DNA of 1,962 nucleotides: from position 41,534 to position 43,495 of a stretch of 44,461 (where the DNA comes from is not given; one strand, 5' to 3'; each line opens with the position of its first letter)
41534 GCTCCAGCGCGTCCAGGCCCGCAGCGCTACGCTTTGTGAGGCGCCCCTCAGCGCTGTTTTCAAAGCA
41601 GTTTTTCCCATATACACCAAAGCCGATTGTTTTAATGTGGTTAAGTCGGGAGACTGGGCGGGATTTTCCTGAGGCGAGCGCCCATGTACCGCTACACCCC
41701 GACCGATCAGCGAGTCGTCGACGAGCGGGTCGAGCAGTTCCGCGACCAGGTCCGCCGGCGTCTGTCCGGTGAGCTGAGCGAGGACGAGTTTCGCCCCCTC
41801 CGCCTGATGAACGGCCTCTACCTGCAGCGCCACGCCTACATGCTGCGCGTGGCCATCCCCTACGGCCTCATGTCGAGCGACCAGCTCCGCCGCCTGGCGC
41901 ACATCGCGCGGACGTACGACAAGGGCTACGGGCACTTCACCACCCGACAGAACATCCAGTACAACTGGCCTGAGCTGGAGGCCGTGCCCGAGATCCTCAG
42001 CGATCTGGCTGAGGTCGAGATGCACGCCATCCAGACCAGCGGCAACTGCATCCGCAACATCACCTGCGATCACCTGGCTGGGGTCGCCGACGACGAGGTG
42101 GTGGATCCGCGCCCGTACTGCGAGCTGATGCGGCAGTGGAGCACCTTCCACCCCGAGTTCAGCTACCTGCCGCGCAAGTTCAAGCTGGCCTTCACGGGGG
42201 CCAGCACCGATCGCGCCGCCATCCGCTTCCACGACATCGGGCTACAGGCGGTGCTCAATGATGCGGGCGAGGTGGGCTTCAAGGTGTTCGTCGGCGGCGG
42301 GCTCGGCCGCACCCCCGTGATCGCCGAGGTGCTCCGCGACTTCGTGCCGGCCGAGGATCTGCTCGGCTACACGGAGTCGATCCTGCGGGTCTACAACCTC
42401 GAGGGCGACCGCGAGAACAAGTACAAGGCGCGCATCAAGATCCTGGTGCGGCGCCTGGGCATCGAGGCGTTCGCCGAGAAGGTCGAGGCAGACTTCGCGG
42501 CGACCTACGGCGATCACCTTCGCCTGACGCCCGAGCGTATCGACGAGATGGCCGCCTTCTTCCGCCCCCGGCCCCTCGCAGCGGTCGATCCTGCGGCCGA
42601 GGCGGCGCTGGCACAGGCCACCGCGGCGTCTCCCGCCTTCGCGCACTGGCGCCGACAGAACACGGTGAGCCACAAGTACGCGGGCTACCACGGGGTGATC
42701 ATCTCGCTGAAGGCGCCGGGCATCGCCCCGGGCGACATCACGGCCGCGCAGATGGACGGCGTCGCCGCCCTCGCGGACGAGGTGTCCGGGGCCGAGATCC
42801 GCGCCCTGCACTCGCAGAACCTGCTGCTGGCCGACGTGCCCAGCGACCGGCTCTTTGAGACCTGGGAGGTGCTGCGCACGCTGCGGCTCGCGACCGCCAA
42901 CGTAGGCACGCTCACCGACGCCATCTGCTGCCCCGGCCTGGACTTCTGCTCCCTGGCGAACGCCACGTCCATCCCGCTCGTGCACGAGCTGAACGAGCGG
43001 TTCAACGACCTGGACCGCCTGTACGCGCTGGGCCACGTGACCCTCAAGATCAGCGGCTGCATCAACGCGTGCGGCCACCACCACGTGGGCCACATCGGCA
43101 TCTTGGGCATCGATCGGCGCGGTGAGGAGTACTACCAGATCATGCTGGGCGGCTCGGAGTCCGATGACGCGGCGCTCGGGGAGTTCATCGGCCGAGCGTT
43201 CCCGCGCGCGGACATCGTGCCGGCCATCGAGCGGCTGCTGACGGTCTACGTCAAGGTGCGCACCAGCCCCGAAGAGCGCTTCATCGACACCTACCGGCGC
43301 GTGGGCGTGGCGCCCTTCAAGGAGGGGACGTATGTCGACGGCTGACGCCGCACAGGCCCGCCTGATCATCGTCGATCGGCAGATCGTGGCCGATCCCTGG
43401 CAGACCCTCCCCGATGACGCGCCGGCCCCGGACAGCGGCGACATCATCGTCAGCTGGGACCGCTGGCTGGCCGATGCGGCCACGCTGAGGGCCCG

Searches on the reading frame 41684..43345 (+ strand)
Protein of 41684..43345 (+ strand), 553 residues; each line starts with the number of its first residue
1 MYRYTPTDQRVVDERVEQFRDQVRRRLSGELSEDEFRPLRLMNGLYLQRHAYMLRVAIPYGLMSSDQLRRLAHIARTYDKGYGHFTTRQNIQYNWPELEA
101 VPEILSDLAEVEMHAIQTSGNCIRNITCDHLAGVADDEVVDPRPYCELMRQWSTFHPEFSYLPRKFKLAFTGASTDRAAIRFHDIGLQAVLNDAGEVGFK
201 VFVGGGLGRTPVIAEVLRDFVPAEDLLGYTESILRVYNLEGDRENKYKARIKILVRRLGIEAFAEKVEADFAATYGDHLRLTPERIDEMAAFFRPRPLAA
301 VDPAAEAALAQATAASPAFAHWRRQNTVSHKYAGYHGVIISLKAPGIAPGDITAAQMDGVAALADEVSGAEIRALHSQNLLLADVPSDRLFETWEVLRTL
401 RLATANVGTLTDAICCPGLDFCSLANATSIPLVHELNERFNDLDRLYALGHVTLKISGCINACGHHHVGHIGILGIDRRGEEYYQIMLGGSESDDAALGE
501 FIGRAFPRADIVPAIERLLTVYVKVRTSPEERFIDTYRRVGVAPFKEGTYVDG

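Call 71: search_protein_families(library=pfam, proteins=[window:41684-43345:+], max_evalue=0.00001)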
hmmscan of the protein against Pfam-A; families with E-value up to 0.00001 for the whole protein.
window:41684-43345:+ (553 aa): 2 families
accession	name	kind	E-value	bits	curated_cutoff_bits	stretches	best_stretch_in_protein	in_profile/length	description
PF01077.27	NIR_SIR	-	5.2e-63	211.6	27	2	119-271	1-154/158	Nitrite and sulphite reductase 4Fe-4S domain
PF03460.22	NIR_SIR_ferr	-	5.8e-31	106.5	24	2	48-111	3-69/69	Nitrite/Sulfite reductase ferredoxin-like half domain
